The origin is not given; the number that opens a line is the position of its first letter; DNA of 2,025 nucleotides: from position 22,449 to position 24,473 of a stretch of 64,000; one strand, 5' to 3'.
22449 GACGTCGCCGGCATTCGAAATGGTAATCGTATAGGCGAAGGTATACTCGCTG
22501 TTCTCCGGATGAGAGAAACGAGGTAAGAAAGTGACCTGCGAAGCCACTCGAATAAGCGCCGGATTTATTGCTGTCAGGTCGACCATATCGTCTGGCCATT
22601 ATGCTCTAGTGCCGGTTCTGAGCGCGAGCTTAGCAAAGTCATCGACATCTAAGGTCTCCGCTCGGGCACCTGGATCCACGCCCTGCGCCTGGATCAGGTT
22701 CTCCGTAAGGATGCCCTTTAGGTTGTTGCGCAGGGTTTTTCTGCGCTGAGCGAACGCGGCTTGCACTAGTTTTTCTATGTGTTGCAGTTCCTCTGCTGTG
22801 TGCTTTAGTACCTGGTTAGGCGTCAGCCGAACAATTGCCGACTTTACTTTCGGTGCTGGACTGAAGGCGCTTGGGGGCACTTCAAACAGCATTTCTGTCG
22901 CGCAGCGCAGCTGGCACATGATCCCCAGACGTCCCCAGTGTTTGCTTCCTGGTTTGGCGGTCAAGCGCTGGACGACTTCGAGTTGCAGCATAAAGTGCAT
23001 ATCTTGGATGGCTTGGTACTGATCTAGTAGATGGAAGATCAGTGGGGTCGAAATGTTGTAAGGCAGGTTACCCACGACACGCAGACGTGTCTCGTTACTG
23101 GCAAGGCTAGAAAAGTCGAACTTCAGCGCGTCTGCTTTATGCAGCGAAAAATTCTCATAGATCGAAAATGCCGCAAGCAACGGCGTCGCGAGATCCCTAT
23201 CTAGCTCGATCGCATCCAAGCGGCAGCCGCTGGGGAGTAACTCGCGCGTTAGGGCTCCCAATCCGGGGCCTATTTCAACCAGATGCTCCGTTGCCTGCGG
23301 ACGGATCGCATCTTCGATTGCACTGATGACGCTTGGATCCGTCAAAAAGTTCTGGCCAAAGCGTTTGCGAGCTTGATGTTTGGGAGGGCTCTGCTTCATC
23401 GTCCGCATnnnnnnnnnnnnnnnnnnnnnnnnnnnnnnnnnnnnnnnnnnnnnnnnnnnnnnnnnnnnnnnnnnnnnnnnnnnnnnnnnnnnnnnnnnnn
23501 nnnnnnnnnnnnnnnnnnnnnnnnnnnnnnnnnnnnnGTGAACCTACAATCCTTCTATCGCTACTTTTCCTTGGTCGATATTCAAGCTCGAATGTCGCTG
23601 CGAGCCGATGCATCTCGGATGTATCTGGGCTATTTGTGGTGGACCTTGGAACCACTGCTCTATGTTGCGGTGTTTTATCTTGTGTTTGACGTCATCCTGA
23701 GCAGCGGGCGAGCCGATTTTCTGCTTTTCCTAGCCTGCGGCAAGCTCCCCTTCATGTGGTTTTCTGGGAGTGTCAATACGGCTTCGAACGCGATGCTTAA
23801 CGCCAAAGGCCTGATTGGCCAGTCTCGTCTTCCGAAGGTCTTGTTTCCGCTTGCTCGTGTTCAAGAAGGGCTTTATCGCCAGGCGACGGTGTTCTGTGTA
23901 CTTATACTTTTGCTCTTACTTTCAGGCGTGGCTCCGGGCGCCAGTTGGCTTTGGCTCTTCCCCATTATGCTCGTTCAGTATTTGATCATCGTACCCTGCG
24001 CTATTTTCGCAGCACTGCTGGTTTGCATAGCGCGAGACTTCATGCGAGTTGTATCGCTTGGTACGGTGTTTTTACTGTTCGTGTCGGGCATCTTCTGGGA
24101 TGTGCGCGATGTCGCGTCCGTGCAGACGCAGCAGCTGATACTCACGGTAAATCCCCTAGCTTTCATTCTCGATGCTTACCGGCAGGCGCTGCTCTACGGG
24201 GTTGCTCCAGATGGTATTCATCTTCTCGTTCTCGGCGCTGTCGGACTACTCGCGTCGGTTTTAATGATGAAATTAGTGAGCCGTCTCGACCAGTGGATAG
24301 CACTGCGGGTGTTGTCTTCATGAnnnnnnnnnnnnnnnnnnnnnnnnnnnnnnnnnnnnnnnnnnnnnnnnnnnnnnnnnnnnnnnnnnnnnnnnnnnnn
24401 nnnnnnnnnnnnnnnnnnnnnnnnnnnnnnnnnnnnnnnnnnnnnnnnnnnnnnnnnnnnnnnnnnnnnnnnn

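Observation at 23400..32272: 8.9 kb glycan-plus-H-NS module splits the conserved pdxA-rsmA junction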

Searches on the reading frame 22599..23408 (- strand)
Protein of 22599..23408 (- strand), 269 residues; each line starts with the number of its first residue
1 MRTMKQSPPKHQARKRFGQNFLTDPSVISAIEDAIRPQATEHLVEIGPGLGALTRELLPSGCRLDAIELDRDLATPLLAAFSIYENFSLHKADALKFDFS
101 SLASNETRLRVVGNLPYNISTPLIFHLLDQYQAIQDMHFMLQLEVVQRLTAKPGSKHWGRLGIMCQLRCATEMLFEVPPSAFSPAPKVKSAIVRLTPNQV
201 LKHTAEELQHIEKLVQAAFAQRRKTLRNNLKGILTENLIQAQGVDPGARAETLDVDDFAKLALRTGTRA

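Call 3: search_protein_families(library=pfam, proteins=[window:22599-23408:-])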
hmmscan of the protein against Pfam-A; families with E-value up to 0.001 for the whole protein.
window:22599-23408:- (269 aa): 1 family
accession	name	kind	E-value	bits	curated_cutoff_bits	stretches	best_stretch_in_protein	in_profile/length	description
PF00398.26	RrnaAD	-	4.1e-69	233.1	24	1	11-262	2-258/263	Ribosomal RNA adenine dimethylase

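Call 4: search_protein_families(library=ncbifam, proteins=[window:22599-23408:-])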
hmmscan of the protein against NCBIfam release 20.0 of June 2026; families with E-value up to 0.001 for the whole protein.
window:22599-23408:- (269 aa): 21 families
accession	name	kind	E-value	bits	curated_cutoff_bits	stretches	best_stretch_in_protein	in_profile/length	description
TIGR00755.1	ksgA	equivalog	8.9e-83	277.5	171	1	12-262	2-253/256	16S rRNA (adenine(1518)-N(6)/adenine(1519)-N(6))-dimethyltransferase RsmA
NF000499.2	Erm23S_rRNA_broad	equivalog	4.6e-44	150.6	212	1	18-261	2-240/244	23S ribosomal RNA methyltransferase Erm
NF011486.0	PRK14896.1-1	equivalog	1.6e-36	125.8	450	1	13-232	22-235/284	16S ribosomal RNA methyltransferase A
NF000337.1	erm_SHROVE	exception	1.1e-26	93.7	320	1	13-232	2-213/248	ErmE/ErmH/ErmO/ErmR family 23S rRNA (adenine(2058)-N(6))-methyltransferase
NF012222.1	erm_A_23S_MT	exception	1.6e-17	63.8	475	1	17-199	8-180/243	23S rRNA (adenine(2058)-N(6))-methyltransferase Erm(A)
NF042988.1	Erm46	exception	3.5e-16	59.3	503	1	11-230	5-212/255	23S rRNA (adenine(2058)-N(6))-methyltransferase Erm(46)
NF012219.1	erm_C_23S_MT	exception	1.5e-15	57.5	530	1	18-198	9-179/244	23S rRNA (adenine(2058)-N(6))-methyltransferase Erm(C)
NF012220.1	erm_B_23S_MT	exception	5.7e-15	55.5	525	1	16-197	6-177/245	23S rRNA (adenine(2058)-N(6))-methyltransferase Erm(B)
NF012218.0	erm_38_23S_MT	exception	1.2e-14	54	800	1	11-265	5-258/386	23S rRNA (adenine(2058)-N(6))-methyltransferase Erm(38)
NF042938.1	Erm55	exception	2.4e-14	53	525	1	10-233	4-215/270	23S rRNA (adenine(2058)-N(6))-methyltransferase Erm(55)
NF000412.1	Erm43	exception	5.9e-14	52.2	500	1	18-207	9-188/243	23S rRNA (adenine(2058)-N(6))-methyltransferase Erm(43)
NF000024.1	ErmS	exception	2.2e-13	50.2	675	1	11-225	57-265/319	23S rRNA (adenine(2058)-N(6))-methyltransferase Erm(S)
NF045543.1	erm_G_23S_MT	exception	3.3e-13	50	515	1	18-197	9-178/244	23S rRNA (adenine(2058)-N(6))-methyltransferase Erm(G)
NF000411.1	Erm45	exception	3.9e-13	49.8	525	1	16-197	6-177/245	23S rRNA (adenine(2058)-N(6))-methyltransferase Erm(45)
NF011489.0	PRK14896.1-5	equivalog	7.1e-13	48.7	236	1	16-231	2-185/217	16S ribosomal RNA methyltransferase A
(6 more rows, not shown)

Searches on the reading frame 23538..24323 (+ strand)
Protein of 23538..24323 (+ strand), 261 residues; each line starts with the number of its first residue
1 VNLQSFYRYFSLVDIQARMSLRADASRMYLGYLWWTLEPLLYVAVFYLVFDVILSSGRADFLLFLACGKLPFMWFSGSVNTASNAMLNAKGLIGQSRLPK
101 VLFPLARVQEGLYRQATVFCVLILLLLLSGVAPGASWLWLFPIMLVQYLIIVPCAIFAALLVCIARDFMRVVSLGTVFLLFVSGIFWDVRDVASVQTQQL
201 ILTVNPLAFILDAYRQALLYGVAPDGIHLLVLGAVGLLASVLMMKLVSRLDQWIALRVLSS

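Call 3: search_protein_families(library=pfam, proteins=[window:23538-24323:+])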
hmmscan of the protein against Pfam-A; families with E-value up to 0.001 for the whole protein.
window:23538-24323:+ (261 aa): 1 family
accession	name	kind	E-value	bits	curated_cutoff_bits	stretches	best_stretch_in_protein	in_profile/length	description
PF01061.29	ABC2_membrane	-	0.00024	21.1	26.9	0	33-218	22-210/211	ABC-2 type transporter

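Call 4: search_protein_families(library=ncbifam, proteins=[window:23538-24323:+])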
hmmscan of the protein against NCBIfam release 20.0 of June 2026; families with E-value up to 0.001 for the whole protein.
window:23538-24323:+ (261 aa): 1 family
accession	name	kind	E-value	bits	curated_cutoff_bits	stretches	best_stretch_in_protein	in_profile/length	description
NF050109.1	galactan_ABC_perm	equivalog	8.4e-08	32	380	1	26-253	37-271/272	galactan export ABC transporter permease subunit Wzm/RfbD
